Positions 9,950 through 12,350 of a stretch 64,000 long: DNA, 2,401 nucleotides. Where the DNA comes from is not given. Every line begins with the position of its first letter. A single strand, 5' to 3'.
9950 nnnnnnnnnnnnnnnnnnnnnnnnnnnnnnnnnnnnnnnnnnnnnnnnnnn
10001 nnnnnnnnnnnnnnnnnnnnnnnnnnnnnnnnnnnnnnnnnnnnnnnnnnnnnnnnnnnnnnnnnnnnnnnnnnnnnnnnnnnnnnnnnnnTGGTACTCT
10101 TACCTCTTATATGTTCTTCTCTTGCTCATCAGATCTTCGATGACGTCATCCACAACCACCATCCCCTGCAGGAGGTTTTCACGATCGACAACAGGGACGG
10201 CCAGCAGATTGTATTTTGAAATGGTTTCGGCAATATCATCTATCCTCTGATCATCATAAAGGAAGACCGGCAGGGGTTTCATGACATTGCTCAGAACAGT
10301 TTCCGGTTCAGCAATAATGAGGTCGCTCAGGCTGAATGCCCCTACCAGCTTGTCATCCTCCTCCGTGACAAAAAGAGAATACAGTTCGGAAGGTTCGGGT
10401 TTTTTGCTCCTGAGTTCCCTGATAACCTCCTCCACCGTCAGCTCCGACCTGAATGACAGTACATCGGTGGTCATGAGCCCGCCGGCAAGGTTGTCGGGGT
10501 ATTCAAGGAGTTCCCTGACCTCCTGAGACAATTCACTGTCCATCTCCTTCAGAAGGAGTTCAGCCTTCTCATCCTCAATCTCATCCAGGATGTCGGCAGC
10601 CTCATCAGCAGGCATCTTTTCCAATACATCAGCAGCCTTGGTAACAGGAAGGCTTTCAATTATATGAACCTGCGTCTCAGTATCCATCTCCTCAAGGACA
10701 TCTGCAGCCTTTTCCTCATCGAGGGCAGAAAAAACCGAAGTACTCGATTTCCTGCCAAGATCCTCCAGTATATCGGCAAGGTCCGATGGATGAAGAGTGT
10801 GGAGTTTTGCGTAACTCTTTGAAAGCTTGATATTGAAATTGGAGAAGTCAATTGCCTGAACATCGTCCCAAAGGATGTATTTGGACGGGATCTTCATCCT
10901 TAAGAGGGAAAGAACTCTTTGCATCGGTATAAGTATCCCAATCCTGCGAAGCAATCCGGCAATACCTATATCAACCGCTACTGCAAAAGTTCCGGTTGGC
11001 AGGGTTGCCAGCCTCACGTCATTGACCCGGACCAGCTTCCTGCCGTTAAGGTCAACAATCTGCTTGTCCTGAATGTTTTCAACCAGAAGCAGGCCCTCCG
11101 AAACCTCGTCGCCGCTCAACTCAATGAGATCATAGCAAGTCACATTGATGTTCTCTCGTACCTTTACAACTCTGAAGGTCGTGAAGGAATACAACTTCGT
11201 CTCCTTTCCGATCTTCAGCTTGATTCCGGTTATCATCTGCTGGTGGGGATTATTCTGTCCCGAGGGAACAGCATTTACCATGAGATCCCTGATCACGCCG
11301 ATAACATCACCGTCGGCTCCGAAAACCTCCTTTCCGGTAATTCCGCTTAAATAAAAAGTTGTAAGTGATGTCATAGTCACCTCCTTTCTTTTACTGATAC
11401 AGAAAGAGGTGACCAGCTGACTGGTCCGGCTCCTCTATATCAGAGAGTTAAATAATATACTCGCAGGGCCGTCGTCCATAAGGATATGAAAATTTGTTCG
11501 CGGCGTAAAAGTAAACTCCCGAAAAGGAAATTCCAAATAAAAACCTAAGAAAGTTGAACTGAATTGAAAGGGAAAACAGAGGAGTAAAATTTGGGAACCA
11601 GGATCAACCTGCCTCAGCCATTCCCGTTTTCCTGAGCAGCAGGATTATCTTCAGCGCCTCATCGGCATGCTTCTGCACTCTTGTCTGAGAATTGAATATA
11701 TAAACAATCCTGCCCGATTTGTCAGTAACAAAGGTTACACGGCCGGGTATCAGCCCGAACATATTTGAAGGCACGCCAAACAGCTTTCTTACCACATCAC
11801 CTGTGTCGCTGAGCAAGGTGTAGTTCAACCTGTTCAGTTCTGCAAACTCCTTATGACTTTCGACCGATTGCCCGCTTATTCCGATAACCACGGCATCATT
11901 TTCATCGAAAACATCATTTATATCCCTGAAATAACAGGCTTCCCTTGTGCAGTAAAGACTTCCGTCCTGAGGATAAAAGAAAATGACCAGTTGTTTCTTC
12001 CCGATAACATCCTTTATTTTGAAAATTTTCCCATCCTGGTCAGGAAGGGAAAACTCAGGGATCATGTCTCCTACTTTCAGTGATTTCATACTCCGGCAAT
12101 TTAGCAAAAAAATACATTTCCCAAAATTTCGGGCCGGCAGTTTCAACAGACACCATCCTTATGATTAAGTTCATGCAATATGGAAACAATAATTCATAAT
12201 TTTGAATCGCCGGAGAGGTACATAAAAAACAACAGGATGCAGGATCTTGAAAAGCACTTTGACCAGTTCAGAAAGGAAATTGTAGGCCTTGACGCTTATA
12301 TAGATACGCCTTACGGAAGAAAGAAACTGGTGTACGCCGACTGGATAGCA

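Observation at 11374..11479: Candidate leader-peptide attenuator controlling the Mg2+ transporter operon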

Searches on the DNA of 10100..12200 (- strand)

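Call 3: search_rna_families(source=window, start=10900, end=12200, threshold=evalue, max_evalue=10, show_alignments=3)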
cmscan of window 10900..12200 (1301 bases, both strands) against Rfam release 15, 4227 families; matches with E-value up to 10: 8.
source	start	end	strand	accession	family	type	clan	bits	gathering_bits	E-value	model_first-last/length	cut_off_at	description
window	11375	11422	+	RF00462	IRES_APC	Cis-reg; IRES;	-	19.6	50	0.68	1-53/53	no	APC internal ribosome entry site (IRES)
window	11641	11717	+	RF02507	Atu_Ti3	Gene; sRNA;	-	17.8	50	1.2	1-89/89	no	Rhizobiales sRNA Atu_Ti3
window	11849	11910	-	RF01516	v-snoRNA-1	Gene; snRNA; snoRNA; CD-box;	-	17.7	75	1.1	1-65/65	no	Human herpesvirus 1 small nucleolar RNA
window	11539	11587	+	RF01826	SAM_V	Cis-reg; riboswitch;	-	17.3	41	9.2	1-66/66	no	SAM-V (S-adenosyl methionine) riboswitch aptamer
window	11376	11413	-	RF04340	Plastid-psbJ-4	Cis-reg;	CL00152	17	55.2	9.2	15-52/65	no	Plastid-psbJ-4 3UTR RNA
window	11374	11415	+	RF03223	mir-2209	Gene; miRNA;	-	16.9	70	2.9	9-52/63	no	mir-2209 microRNA precursor family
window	11373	11441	-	RF01905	HOTAIR_2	Gene; lncRNA;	-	15.8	60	0.65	1-69/69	no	HOTAIR conserved region 2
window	11935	11981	-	RF01739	Glutamine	Cis-reg; riboswitch;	-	15.3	35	4.6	1-53/53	no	Glutamine riboswitch aptamer (glnA leader)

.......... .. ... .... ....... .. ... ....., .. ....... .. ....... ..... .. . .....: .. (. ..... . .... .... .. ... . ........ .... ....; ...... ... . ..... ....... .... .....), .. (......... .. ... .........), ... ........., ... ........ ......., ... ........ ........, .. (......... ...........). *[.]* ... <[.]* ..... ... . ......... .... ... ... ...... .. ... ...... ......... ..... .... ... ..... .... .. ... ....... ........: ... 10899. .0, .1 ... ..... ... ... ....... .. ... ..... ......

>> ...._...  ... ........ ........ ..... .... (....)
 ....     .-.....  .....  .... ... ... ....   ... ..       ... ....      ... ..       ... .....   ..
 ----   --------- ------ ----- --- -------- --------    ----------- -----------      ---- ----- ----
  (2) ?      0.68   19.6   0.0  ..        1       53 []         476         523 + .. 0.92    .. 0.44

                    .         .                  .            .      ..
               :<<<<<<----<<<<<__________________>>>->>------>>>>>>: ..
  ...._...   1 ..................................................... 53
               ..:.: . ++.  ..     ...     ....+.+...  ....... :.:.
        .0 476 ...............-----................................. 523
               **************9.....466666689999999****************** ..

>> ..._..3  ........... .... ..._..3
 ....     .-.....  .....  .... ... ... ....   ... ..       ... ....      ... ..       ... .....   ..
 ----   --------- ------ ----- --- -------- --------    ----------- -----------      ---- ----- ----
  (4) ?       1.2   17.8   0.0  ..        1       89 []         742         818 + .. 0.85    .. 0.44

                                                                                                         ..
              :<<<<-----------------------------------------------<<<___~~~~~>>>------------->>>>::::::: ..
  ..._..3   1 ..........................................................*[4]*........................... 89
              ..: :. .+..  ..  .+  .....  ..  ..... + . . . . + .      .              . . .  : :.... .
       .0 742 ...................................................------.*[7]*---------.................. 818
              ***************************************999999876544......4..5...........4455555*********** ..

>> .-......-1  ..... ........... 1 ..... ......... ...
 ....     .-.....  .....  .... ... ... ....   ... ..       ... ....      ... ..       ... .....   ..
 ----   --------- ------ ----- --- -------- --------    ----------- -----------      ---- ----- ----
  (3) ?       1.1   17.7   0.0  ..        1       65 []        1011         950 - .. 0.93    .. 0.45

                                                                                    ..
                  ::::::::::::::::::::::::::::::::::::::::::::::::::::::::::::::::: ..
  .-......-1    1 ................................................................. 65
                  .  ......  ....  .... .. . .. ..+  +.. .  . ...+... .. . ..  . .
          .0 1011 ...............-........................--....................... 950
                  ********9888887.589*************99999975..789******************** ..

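Call 58: build_rna_model(alignment_id=A2, structure=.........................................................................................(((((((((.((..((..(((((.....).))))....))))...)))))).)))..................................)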
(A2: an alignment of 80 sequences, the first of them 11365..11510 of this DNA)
Model R1 built from alignment A2 (80 sequences, 178 columns); structure: as given.
model positions 146; base pairs 18; branch points 0; effective number of sequences 4.09; information 0.59 bits per position. Calibrated on 0.2 Mb of random sequence (short: E-values are rough).
structure used (alignment columns):
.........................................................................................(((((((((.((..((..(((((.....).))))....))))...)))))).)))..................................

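Call 59: search_with_rna_model(model_id=R1, sources=[window, L081, L082, L083, L084, L085, L086, L087, L088, L089, L090, L091, L092, L094, L095, L096, L097, L098, L099, L100, L101, L102, L104, L105, L106, L107, L108, L109, L110, L111, L112, L113, L115, L116, L117, L118, L119, L120, L121, L122, L123, L124, L125, L126, L127, L128, L129, L130, L131, L132, L133, L134, L135, L136, L137, L138, L139, L140, L141, L142, L143, L144, L145, L147, L148, L149, L150, L151, L152, L153, L155, L156, L157, L158, L159, L160], max_evalue=1, make_alignment=true)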
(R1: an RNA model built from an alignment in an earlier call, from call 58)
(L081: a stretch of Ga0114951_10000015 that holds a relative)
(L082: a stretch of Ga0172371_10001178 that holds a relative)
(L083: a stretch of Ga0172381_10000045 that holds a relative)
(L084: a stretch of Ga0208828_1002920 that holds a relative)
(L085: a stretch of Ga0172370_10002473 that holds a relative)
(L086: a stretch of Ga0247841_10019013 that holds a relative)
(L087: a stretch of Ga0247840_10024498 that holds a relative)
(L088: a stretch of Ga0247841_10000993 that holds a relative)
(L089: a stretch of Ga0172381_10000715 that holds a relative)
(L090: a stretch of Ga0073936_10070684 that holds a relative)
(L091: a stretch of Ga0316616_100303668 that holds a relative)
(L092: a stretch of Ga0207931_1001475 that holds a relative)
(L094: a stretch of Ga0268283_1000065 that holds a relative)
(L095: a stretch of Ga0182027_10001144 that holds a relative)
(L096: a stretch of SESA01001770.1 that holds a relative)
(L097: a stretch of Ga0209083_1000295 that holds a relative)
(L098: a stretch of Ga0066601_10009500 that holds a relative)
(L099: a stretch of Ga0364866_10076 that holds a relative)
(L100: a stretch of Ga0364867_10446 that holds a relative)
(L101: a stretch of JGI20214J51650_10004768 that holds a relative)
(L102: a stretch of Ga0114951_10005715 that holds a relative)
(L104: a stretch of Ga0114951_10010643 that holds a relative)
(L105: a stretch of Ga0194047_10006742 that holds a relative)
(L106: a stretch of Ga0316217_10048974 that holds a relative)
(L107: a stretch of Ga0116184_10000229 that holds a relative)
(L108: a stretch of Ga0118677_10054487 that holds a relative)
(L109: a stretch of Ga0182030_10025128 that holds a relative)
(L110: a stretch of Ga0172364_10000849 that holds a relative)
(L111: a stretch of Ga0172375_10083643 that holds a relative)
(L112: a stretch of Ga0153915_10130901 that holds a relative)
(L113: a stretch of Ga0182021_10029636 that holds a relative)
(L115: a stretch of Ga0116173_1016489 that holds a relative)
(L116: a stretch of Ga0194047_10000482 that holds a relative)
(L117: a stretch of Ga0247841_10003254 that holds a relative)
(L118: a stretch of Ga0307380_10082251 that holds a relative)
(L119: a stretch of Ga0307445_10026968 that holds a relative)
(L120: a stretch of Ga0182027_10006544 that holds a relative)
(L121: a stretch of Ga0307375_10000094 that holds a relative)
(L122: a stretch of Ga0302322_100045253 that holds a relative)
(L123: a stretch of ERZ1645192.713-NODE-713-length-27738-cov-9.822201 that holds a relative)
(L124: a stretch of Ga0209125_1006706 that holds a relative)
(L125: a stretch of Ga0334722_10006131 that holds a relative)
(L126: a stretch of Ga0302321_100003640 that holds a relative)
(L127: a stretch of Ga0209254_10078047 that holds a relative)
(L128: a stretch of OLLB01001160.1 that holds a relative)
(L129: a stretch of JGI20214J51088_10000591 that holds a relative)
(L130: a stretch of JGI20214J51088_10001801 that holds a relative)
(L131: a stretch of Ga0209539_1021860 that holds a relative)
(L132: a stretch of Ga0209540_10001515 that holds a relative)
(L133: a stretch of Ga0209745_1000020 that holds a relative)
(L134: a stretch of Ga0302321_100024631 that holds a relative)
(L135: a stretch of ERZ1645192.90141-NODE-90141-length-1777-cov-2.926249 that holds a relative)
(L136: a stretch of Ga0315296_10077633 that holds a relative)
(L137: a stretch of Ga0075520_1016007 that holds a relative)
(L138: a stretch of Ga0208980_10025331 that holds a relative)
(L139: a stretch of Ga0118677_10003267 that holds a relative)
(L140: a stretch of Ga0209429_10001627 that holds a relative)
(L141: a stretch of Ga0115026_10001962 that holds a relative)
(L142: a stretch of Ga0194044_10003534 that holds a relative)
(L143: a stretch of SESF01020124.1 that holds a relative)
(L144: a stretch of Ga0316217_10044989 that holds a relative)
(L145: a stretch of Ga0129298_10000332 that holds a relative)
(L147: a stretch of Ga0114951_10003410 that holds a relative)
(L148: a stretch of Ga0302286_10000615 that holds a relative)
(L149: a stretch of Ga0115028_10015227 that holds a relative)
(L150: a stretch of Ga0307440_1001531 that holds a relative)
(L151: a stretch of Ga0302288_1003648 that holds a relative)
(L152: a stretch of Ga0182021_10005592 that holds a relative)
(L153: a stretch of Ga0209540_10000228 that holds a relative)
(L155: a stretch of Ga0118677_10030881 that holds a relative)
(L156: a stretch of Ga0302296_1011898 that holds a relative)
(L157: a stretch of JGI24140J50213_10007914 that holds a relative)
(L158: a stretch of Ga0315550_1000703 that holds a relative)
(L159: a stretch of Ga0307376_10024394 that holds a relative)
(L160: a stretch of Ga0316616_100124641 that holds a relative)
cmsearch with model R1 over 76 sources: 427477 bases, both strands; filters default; matches with E-value up to 1: 77.
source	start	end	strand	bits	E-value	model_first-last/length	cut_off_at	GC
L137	98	242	+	151.4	4.3e-35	1-146/146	no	0.41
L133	2368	2512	+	150.1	9e-35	1-146/146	no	0.43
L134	1587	1732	+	150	9.3e-35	1-146/146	no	0.4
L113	2367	2512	+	144.4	2.4e-33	1-146/146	no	0.42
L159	1055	1199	+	143.5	3.9e-33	1-146/146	no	0.41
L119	804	948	+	142.9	5.4e-33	1-146/146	no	0.39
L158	2368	2512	+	142.1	8.6e-33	1-146/146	no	0.4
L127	1050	1194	+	141.6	1.1e-32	1-146/146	no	0.41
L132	2367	2512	+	141.2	1.4e-32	1-146/146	no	0.41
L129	2367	2512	+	141.1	1.5e-32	1-146/146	no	0.4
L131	1264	1409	+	139.8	3.2e-32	1-146/146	no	0.38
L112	1159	1305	+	137.3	1.3e-31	1-146/146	no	0.41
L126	2366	2512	+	137.2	1.5e-31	1-146/146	no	0.41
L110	2368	2512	+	135.1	4.7e-31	1-146/146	no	0.46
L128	2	143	+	134.5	6.8e-31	1-146/146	no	0.39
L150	346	490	+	133.4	1.2e-30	1-146/146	no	0.45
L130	2367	2512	+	131.4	4e-30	1-146/146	no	0.42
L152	2368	2512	+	130.7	5.9e-30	1-146/146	no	0.35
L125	1384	1529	+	129.7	1e-29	1-146/146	no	0.42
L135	81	222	+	129.1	1.4e-29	1-146/146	no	0.46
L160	2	146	+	127.8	3e-29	1-146/146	no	0.45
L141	2366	2512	+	126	8.5e-29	1-146/146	no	0.44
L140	2368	2512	+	125.9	9.1e-29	1-146/146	no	0.36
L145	2369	2512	+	123.9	2.8e-28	1-146/146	no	0.41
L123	2366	2512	+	122.8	5.2e-28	1-146/146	no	0.44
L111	958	1098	+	122.5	6.3e-28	1-146/146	no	0.46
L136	761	907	+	122.3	7.1e-28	1-146/146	no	0.39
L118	1343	1490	+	120.5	1.9e-27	1-146/146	no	0.42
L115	2349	2495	+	118.4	6.5e-27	1-146/146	no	0.42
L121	2368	2512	+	117.4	1.2e-26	1-146/146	no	0.41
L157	1333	1470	+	116.4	2e-26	1-146/146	no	0.41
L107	2368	2512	+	105.7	9.5e-24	1-146/146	no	0.46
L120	2366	2512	+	88.6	1.6e-19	1-146/146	no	0.44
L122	1595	1739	+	85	1.3e-18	1-146/146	no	0.39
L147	2370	2512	+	78.2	6.3e-17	1-146/146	no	0.43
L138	877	1018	+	76.1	2.1e-16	1-146/146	no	0.46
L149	883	1021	+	73.1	1.1e-15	1-146/146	no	0.5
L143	715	870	+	71.2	3.4e-15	1-146/146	no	0.36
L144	459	618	+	62.4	5.4e-13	1-146/146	no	0.41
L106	375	526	+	61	1.2e-12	1-146/146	no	0.31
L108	473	631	+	59.8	2.3e-12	1-146/146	no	0.42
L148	512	672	+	57.9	6.8e-12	1-146/146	no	0.41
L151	681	841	+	57.9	6.8e-12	1-146/146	no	0.41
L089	2349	2512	+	55.3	3.1e-11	1-146/146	no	0.46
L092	496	656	+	50.7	4.2e-10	1-146/146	no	0.45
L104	2361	2512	+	49.9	6.5e-10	1-146/146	no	0.37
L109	874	1021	+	49.9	6.6e-10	1-146/146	no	0.36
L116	2366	2512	+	49.8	7.1e-10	1-146/146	no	0.34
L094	2353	2512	+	48.4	1.5e-09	1-146/146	no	0.41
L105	2357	2512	+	45.8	6.8e-09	1-146/146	no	0.35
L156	113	272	+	45.7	7.5e-09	1-146/146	no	0.41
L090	305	466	+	45.5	8.1e-09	1-146/146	no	0.46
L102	812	978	+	44.4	1.6e-08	1-146/146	no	0.5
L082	2085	2248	+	44.3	1.6e-08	1-146/146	no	0.46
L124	2375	2512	+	43.8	2.2e-08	1-146/146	no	0.38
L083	2347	2512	+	42.6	4.2e-08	1-146/146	no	0.42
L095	2351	2509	+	40.8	1.2e-07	1-146/146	no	0.5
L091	26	187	+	40.5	1.5e-07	1-146/146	no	0.45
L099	2349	2512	+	39.3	2.9e-07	1-146/146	no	0.43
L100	868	1031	+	39.3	2.9e-07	1-146/146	no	0.43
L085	2352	2512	+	38.6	4.1e-07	1-146/146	no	0.41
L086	1959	2122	+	37.8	6.8e-07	1-146/146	no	0.39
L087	2349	2512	+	37.8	6.8e-07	1-146/146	no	0.39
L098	645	808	+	37.2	9.6e-07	1-146/146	no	0.43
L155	2360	2512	+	34.5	4.4e-06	1-146/146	no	0.41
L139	2094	2227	+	34.3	5e-06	1-146/146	no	0.33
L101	2350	2420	+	32.3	1.5e-05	1-146/146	no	0.32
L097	2361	2512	+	31.8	2.1e-05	1-146/146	no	0.46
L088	2350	2512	+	26.7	0.00038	1-146/146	no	0.48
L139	2417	2512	+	25.7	0.00068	51-146/146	no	0.33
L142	2358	2487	+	25.5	0.00074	1-146/146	no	0.45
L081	2353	2512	+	23.7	0.0021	1-146/146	no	0.45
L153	2416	2512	+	21.6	0.007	50-146/146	no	0.29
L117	2445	2512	+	21.6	0.007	1-146/146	no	0.43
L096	231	381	+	20.1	0.016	1-146/146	no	0.45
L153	2100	2178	+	13.2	0.86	1-146/146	no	0.28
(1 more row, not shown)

Alignment A4: 77 matches aligned to the model, 278 columns, each read 5' to 3' on its own strand. Consensus structure (alignment columns), stored with it:
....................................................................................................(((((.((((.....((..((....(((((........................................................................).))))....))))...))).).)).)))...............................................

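Call 67: search_rna_families(sources=[L001, L017, L043, L069, L081, L082, L085, L090, L094, L097, L101, L104, L105, L109, L124, L139, L143, L155, L084, L117], threshold=gathering)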
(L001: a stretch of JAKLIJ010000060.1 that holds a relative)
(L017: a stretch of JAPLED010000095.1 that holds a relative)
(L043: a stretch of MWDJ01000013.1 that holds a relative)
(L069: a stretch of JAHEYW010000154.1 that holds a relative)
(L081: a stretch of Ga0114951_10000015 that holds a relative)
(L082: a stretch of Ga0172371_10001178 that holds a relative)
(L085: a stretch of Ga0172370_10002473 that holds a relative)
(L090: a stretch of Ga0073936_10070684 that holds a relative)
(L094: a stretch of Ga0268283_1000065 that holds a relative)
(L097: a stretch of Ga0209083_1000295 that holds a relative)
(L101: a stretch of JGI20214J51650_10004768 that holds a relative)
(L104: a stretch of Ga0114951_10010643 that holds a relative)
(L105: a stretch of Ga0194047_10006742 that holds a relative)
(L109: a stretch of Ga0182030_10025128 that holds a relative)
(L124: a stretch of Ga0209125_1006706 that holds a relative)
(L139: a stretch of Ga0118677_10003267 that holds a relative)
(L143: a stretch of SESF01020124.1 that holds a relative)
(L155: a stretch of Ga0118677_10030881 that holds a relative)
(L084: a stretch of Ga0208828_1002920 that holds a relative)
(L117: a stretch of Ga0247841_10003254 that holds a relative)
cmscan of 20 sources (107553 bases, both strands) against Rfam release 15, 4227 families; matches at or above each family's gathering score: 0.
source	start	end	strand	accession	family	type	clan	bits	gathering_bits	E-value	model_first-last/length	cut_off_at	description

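Call 86: search_rna_families(sources=[L161, L164, L165, L166, L167, L168, L169, L170], threshold=gathering)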
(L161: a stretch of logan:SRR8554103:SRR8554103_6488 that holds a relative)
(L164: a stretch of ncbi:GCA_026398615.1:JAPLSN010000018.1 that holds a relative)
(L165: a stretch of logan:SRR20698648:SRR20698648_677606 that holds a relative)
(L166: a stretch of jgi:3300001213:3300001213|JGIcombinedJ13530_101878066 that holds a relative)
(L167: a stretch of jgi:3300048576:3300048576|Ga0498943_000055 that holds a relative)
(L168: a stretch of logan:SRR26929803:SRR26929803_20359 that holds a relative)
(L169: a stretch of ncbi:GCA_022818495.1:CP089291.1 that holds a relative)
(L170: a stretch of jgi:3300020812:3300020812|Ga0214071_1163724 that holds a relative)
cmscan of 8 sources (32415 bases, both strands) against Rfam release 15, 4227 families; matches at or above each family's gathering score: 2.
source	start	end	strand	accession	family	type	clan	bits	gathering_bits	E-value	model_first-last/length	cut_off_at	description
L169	1158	1323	+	RF00380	Magnesium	Cis-reg; riboswitch;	-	150.7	44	1.2e-34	1-169/169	no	M-box riboswitch aptamer (ykoK leader)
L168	1130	1291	+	RF00380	Magnesium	Cis-reg; riboswitch;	-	108.4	44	1.6e-23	1-169/169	no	M-box riboswitch aptamer (ykoK leader)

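Call 95: search_rna_families(sources=[L171, L172, L173, L174], threshold=gathering)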
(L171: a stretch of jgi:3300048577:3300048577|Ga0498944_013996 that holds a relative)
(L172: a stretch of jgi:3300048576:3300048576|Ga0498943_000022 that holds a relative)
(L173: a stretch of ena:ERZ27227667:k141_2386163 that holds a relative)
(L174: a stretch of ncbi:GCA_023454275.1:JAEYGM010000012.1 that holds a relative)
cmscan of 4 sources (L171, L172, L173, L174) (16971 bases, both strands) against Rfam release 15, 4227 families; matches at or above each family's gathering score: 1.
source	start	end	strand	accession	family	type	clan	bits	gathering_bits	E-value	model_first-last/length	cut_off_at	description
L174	1093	1254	+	RF00380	Magnesium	Cis-reg; riboswitch;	-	109.5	44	4.4e-24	1-169/169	no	M-box riboswitch aptamer (ykoK leader)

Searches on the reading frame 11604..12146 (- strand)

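Call 4: search_protein_families(library=pfam, proteins=[window:11604-12146:-])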
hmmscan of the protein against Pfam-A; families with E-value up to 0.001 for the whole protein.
window:11604-12146:- (180 aa): 2 families
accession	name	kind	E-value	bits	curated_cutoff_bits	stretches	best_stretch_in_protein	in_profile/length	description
PF00578.27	AhpC-TSA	-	2.4e-30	105.5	26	1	25-150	1-124/124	AhpC/TSA family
PF08534.16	Redoxin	-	2.7e-17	63.4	26.6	1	24-159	1-142/148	Redoxin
